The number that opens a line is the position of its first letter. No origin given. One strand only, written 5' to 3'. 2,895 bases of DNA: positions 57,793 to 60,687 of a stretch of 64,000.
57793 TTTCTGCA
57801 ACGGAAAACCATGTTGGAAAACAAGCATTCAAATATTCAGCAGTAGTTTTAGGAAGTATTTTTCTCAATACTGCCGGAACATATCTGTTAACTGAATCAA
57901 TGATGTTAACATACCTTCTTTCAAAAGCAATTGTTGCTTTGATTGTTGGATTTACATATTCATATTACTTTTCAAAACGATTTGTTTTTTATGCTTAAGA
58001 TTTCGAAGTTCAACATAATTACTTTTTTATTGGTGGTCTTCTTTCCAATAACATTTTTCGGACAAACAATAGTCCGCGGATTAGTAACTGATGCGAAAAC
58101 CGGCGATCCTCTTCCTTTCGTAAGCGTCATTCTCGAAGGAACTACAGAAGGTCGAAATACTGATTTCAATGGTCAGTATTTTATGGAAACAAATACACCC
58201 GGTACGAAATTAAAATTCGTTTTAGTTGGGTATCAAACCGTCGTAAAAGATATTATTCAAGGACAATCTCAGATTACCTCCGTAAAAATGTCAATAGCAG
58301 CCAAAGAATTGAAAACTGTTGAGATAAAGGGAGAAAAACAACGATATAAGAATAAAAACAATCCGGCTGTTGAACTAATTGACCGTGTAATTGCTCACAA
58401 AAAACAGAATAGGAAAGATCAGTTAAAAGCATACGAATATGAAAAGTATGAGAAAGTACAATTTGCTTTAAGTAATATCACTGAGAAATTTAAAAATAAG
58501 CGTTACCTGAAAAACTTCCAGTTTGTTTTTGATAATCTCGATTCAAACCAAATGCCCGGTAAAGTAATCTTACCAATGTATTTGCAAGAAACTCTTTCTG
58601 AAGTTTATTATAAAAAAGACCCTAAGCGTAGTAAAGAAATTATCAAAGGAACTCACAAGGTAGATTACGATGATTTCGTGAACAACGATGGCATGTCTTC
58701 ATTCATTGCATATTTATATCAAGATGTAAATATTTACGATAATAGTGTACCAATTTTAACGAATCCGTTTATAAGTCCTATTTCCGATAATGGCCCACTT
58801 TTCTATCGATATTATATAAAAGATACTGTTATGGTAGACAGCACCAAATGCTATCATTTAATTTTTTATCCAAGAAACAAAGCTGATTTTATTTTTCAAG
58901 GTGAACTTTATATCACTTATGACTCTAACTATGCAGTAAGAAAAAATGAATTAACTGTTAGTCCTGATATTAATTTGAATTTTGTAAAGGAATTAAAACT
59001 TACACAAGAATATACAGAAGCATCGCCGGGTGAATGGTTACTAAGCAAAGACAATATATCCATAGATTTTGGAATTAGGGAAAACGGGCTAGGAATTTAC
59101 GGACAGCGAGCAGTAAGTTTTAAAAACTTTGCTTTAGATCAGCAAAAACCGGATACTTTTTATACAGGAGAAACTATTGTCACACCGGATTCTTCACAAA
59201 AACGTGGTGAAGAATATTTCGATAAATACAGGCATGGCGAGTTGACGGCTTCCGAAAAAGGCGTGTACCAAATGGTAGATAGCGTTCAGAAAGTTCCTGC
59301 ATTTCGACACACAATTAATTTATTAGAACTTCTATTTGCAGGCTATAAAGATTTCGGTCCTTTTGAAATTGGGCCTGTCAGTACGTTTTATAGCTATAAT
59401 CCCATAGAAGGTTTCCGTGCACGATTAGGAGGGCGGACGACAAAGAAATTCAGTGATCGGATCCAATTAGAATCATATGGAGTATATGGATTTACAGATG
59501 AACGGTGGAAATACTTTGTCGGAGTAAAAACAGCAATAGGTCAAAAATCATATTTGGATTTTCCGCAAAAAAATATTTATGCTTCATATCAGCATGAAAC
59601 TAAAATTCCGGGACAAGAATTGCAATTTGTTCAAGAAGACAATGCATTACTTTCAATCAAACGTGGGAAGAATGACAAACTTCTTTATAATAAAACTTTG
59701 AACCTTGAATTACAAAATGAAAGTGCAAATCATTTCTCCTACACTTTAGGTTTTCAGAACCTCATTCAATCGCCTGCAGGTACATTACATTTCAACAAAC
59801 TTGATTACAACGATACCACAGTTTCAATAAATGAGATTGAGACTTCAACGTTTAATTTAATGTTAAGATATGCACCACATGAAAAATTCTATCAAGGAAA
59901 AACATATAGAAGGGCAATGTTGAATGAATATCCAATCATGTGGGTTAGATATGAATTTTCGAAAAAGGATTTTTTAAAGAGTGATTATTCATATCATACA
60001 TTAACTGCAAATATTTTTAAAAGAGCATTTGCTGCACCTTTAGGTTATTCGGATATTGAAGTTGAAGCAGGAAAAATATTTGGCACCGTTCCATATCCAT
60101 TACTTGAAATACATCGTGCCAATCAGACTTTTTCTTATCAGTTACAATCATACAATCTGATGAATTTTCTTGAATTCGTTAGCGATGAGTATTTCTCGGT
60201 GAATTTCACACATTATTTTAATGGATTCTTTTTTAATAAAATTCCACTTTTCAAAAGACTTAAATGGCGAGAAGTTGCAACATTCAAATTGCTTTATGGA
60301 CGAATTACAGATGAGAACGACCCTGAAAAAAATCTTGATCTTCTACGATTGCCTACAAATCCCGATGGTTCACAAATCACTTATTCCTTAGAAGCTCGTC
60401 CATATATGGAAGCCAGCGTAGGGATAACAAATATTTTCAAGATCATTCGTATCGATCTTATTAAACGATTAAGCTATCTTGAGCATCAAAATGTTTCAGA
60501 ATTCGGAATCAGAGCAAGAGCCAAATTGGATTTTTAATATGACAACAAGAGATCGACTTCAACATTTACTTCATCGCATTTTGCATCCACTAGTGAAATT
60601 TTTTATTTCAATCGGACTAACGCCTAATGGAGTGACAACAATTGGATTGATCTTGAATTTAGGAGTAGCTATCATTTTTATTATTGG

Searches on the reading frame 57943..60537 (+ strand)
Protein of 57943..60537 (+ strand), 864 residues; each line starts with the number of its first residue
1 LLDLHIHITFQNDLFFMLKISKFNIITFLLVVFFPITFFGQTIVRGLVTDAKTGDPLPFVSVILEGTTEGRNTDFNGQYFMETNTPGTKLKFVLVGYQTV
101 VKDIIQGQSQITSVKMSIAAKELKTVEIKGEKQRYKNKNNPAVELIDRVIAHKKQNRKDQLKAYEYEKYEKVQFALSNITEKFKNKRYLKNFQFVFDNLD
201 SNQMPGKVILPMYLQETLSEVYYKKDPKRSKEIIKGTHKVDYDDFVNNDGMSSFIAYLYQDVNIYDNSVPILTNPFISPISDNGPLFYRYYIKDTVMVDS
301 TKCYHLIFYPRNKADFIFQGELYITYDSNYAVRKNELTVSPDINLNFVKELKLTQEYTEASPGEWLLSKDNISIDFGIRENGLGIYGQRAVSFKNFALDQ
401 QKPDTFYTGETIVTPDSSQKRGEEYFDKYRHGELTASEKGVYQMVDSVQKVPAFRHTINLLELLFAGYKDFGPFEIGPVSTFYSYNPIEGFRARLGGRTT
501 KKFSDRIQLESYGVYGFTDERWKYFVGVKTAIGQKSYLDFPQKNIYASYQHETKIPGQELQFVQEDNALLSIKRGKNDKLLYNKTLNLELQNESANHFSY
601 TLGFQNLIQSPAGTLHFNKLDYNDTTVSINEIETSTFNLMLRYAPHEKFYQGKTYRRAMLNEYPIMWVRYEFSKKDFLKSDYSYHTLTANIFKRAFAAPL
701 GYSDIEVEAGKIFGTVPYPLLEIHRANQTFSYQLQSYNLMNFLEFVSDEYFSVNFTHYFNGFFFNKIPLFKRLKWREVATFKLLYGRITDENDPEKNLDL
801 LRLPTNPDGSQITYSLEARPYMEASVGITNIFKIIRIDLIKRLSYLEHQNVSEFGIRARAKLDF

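Call 80: search_protein_families(library=pfam, proteins=[window:57943-60537:+], max_evalue=0.00001)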
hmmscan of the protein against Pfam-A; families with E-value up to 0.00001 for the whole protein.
window:57943-60537:+ (864 aa): 3 families
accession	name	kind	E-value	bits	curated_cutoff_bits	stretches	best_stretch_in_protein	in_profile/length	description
PF18939.6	DUF5686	-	6.9e-60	203.6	39.2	1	146-785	2-655/669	Family of unknown function (DUF5686)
PF13715.12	CarbopepD_reg_2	-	3.7e-13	49.7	32.2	1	44-125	1-85/88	CarboxypepD_reg-like domain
PF13620.12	CarboxypepD_reg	-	4.5e-07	30.6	32.3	1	44-108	2-73/82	Carboxypeptidase regulatory-like domain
